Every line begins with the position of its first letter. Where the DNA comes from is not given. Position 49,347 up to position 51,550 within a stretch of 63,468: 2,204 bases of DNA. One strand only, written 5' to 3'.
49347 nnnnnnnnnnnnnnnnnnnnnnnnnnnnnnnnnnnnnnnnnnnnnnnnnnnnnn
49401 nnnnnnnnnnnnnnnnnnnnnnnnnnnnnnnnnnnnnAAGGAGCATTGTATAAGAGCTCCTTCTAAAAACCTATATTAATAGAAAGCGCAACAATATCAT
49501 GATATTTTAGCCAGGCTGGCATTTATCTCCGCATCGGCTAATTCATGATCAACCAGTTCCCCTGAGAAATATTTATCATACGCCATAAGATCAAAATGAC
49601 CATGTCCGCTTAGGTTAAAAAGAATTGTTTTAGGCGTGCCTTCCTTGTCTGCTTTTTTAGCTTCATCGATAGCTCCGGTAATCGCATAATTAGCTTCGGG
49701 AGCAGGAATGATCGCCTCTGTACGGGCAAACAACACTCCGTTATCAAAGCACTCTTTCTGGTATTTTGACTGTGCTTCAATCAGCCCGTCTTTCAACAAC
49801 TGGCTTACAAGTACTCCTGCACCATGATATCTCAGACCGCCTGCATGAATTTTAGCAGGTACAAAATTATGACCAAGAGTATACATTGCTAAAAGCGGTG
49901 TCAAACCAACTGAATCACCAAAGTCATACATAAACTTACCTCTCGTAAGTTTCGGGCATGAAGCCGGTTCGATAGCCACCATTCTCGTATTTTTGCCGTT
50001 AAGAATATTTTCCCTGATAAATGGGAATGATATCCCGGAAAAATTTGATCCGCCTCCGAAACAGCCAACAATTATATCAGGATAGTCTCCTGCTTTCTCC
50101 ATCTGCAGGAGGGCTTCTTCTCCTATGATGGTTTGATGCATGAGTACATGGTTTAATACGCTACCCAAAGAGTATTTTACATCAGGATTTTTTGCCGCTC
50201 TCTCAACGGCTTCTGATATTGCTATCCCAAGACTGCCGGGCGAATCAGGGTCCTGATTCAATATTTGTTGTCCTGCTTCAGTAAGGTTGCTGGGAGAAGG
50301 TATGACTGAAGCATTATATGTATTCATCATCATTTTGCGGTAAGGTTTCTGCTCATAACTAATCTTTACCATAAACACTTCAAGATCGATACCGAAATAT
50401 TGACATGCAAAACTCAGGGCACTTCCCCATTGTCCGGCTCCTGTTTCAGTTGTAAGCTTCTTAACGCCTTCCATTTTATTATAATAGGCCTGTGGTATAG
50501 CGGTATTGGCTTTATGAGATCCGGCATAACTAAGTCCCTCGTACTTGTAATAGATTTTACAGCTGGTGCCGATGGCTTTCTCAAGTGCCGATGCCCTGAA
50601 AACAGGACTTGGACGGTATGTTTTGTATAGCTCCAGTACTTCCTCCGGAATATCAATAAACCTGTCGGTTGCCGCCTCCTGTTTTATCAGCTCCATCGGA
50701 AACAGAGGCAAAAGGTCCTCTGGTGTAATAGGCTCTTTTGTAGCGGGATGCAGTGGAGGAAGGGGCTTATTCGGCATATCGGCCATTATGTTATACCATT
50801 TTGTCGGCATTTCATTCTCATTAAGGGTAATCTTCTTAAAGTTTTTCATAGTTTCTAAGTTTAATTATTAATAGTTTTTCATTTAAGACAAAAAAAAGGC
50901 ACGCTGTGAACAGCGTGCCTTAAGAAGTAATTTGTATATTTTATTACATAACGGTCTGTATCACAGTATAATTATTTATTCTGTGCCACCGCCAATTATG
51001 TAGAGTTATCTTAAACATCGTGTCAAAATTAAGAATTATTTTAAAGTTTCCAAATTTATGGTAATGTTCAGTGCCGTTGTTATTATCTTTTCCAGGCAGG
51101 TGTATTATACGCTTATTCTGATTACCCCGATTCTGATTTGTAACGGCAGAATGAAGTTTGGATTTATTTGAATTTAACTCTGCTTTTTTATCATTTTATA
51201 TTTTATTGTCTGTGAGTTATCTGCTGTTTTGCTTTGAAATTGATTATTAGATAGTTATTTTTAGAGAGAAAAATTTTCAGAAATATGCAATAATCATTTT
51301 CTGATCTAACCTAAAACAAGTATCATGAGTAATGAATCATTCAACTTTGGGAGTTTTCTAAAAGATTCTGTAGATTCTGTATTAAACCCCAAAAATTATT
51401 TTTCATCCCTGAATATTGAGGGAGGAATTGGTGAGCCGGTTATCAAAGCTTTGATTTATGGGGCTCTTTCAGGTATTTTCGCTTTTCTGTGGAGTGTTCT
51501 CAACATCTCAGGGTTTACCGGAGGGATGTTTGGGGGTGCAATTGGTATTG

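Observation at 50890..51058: Candidate Trp-codon leader peptide plus intrinsic terminator (attenuator) in front of a stand-alone trpB2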

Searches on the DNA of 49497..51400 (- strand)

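Call 3: search_rna_families(source=window, start=50700, end=51400, threshold=evalue, max_evalue=10, show_alignments=4)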
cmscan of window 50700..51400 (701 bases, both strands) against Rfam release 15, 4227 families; matches with E-value up to 10: 25.
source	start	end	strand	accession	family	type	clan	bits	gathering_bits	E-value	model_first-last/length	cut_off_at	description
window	50892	50943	-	RF02398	sau-6072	Gene; sRNA;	-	27.8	50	0.0024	1-53/53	no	Staphylococcus sRNA sau-6072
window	50891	50969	-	RF00368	sroB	Gene; sRNA;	-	27.6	44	0.23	1-83/83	no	sroB RNA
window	50888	50973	-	RF03534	sRNA71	Gene; sRNA;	-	26.5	50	0.12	1-104/104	no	Staphylococcus sRNA71 small RNA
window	50922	51038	-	RF01692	Bacteroid-trp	Cis-reg; leader;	-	25.2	49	2.2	1-131/131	no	Bacteroidete tryptophan peptide leader RNA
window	50891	51000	-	RF00513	Trp_leader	Cis-reg; leader;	-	24.5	41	0.014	1-100/100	no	Tryptophan operon leader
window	50832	50934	+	RF00121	MicC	Gene; sRNA;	-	24.2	90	0.34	1-123/123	no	MicC RNA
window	50887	51012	-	RF02053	STnc430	Gene; sRNA;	-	23.7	47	0.23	1-162/162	no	Enterobacterial sRNA STnc430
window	50880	50952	-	RF02454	ncr982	Gene; sRNA;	-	23.7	50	0.53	1-79/79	no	Bacillus sRNA ncr982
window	50839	50928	+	RF04182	GibS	Gene; sRNA;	-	23.6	115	0.63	1-142/142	no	GibS sRNA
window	50887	50964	-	RF02538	TarB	Gene; sRNA;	-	20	80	0.33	1-79/79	no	Vibrio ToxT activated RNA TarB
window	50890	50962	-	RF02869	ncS025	Gene; sRNA;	-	19.4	46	0.62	1-85/85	no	Burkholderia sRNA 25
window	51275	51329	-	RF02294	TtnuCD18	Gene; snRNA; snoRNA; CD-box;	-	19.2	55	6.9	1-58/58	no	Tetrahymena snoRNA TtnuCD18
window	50894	50969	-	RF02057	STnc40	Gene; sRNA;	-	19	45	1.5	1-70/70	no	Salmonella enterica sRNA STnc40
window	50883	50956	-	RF00519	suhB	Gene; sRNA;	CL00108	18.8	41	0.27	1-77/77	no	Makes More Granules Regulator RNA (mmgR)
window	50892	51075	-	RF04184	BTnc060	Gene; sRNA;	-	18.6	228.9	2.3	1-213/213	no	Bacteroides sRNA BTnc060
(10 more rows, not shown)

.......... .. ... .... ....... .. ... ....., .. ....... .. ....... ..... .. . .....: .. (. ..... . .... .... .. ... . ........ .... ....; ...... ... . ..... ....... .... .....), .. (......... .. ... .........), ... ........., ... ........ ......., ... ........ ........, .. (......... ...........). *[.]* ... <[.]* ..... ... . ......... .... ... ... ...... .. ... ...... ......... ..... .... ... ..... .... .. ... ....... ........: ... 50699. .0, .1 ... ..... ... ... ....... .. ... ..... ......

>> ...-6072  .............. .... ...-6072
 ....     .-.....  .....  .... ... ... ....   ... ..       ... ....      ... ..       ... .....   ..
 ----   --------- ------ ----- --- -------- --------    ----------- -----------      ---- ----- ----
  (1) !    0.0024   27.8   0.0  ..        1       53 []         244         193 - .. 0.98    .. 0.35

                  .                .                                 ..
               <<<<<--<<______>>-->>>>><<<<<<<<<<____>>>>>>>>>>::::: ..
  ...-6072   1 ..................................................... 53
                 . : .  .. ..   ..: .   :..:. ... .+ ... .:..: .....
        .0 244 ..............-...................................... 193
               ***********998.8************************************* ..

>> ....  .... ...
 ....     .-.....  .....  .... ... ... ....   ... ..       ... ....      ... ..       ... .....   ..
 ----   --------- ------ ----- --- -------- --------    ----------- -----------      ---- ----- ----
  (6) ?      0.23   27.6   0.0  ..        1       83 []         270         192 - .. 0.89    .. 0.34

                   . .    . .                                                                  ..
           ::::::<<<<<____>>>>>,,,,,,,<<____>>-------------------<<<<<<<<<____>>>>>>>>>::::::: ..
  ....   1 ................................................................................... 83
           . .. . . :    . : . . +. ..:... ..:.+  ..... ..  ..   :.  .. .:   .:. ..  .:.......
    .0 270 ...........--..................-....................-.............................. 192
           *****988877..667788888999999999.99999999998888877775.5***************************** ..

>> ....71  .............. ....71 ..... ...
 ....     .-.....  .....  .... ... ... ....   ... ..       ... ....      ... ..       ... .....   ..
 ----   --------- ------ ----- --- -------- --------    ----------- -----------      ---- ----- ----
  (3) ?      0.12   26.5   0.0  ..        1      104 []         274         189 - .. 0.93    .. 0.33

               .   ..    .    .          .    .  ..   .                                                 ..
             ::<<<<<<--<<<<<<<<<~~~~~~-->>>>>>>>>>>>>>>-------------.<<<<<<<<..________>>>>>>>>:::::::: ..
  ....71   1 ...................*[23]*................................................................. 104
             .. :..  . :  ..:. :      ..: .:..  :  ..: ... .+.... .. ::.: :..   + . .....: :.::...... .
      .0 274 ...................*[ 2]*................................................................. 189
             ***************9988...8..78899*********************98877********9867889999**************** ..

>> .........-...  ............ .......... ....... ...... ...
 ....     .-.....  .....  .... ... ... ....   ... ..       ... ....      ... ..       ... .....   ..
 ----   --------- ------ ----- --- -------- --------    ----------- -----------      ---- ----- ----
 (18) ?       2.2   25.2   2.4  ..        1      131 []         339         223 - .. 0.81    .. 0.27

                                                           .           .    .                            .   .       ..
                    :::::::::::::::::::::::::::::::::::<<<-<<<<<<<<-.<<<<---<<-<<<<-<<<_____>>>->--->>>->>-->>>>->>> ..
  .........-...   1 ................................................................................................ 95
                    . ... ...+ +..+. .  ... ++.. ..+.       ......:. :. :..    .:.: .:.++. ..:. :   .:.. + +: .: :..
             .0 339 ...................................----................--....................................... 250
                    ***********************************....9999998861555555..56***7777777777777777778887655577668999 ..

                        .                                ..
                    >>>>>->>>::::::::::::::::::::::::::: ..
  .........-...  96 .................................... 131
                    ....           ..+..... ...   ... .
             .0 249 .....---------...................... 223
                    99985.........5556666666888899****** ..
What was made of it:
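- On Rfam RF01692 Bacteroid-trp: The window scores 25.2 bits (E = 2.2; call 3). The alignment to the model places the AUG, the UGG-NGG-UGG and the hairpin in register (call 3).
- On Rfam RF00513 Trp_leader (proteobacterial): The window scores 24.5 bits (call 3).
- Sub-threshold Rfam sRNA hits overlap the terminator (call 3).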

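Call 27: search_rna_families(sources=[L001, L002, L003, L004, L007, L010, L021, L026, L043, L050, L054, L059, L063, L071, L075, L076, L080], threshold=gathering)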
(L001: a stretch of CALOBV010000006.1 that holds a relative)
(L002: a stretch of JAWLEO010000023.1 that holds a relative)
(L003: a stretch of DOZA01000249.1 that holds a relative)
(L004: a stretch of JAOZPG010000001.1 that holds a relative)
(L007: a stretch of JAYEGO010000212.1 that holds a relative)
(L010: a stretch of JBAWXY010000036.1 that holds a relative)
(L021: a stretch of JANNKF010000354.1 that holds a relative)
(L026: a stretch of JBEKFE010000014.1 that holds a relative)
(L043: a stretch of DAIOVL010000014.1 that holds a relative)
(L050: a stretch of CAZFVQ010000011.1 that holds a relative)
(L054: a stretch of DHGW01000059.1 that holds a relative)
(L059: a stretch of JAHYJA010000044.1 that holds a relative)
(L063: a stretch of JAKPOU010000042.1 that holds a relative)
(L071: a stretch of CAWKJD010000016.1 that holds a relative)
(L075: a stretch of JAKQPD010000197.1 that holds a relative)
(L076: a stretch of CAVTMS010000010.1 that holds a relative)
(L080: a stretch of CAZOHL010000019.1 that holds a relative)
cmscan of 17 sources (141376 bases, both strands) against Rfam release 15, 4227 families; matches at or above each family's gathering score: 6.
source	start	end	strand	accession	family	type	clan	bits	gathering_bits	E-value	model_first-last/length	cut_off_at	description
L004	3004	3076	-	RF00005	tRNA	Gene; tRNA;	CL00001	64.3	29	2.6e-11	1-71/71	no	tRNA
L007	93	165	-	RF00005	tRNA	Gene; tRNA;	CL00001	64.3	29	2.6e-11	1-71/71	no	tRNA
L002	994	1066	+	RF00005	tRNA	Gene; tRNA;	CL00001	63.7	29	3.7e-11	1-71/71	no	tRNA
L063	3858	3961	+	RF00513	Trp_leader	Cis-reg; leader;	-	44.3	41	1.7e-05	1-100/100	no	Tryptophan operon leader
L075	3859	3963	+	RF00513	Trp_leader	Cis-reg; leader;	-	43.3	41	3.1e-05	1-100/100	no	Tryptophan operon leader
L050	3858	3961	+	RF00513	Trp_leader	Cis-reg; leader;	-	42.5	41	5.3e-05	1-100/100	no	Tryptophan operon leader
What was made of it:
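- On Rfam RF00513 Trp_leader (proteobacterial): Three of 17 orthologs pass (42.5-44.3 bits; call 27).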

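Call 52: build_rna_model(alignment_id=A3, structure=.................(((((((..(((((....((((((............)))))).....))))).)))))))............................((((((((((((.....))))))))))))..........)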
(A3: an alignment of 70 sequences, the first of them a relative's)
Model R1 built from alignment A3 (70 sequences, 144 columns); structure: as given.
model positions 133; base pairs 30; branch points 1; effective number of sequences 2.66; information 0.59 bits per position. Calibrated on 0.2 Mb of random sequence (short: E-values are rough).
structure used (alignment columns):
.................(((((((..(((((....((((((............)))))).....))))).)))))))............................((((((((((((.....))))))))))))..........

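Call 53: search_with_rna_model(model_id=R1, source=window, max_evalue=10, show_alignments=1)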
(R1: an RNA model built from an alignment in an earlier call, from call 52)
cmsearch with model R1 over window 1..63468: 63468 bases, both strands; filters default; matches with E-value up to 10: 5.
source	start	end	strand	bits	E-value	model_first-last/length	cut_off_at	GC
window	50889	51020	-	101.8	2.1e-21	1-133/133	no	0.34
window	50843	50928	+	26.1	0.0012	1-133/133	no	0.29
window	55195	55372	+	17.6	0.11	1-133/133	no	0.34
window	61680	61764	-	10.9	4.3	1-133/133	no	0.41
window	50944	51003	+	10.8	4.5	18-77/133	no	0.35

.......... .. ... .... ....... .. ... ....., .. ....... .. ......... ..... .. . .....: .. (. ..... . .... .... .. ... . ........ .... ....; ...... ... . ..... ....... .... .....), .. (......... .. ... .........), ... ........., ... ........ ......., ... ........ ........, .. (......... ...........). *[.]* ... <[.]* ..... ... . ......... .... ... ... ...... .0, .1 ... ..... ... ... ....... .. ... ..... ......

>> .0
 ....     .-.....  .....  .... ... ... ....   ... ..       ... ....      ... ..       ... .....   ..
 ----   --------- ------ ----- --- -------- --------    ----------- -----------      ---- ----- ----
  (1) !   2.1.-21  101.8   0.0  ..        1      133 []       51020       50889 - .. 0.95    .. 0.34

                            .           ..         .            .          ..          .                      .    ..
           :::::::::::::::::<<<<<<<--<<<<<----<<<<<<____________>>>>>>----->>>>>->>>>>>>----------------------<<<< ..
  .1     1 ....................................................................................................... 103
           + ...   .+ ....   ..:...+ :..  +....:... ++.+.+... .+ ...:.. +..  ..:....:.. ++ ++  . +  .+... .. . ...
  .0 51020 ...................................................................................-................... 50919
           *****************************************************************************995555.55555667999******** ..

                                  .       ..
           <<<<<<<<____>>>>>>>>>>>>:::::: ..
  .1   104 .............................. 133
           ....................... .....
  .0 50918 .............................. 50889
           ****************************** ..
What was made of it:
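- On trpB2-leader family defined in this session (model R1, built from 70 orthologs without the window): The window scores 101.8 bits at 51020-50889 (-), E = 2.1e-21, over model positions 1-133 of 133 (call 53).
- It is the only strong hit in the 63-kb window (calls 52, 53).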
